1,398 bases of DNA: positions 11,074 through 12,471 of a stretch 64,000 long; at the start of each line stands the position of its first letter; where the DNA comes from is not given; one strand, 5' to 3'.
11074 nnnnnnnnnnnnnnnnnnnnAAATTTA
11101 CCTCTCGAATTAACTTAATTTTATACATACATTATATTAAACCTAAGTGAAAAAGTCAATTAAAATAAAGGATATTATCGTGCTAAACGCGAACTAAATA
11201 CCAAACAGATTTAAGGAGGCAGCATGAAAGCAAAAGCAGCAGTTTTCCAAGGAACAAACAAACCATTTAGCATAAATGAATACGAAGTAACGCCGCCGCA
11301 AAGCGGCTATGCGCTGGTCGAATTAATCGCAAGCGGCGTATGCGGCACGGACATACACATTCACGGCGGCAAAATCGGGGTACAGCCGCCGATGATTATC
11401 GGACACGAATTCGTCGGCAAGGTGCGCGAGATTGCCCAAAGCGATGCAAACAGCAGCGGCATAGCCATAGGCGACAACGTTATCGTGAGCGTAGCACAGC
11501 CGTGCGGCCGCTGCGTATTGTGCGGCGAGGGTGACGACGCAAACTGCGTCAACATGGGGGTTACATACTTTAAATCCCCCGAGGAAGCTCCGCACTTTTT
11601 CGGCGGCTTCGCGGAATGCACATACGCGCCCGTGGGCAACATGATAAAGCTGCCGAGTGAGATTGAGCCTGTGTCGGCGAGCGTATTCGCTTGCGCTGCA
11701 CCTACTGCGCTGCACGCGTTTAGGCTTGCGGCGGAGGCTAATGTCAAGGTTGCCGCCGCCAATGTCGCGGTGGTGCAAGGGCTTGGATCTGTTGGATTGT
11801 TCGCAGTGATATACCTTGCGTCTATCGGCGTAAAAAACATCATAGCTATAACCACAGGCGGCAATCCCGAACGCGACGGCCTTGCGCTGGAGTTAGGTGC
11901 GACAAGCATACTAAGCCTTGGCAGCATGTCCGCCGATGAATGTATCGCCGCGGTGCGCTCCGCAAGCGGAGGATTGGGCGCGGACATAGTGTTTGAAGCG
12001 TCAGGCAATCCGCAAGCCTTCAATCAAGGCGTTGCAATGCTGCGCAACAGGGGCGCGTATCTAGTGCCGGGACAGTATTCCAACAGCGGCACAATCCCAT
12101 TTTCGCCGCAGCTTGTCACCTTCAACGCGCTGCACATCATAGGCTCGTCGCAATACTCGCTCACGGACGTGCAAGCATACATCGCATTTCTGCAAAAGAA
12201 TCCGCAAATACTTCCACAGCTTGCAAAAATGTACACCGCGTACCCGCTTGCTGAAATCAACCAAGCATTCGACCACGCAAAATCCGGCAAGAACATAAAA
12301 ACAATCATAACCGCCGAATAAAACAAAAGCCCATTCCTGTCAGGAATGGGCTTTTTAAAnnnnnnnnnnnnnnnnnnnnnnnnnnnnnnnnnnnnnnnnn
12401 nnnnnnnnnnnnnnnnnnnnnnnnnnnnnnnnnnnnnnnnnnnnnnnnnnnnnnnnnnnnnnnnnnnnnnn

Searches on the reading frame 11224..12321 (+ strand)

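Call 47: search_protein_families(library=pfam, proteins=[window:11224-12321:+], max_evalue=0.000001)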
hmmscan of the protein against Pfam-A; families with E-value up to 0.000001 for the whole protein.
window:11224-12321:+ (365 aa): 3 families
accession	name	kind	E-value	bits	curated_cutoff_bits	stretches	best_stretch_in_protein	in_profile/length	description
PF08240.17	ADH_N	-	4.6e-21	75.5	23.5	1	28-144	3-103/104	Alcohol dehydrogenase GroES-like domain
PF00107.32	ADH_zinc_N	-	6.5e-19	68.6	31.8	1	190-324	2-128/129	Zinc-binding dehydrogenase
PF16912.11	Glu_dehyd_C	-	4.6e-09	36.5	34.9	1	177-362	29-209/211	Glucose dehydrogenase C-terminus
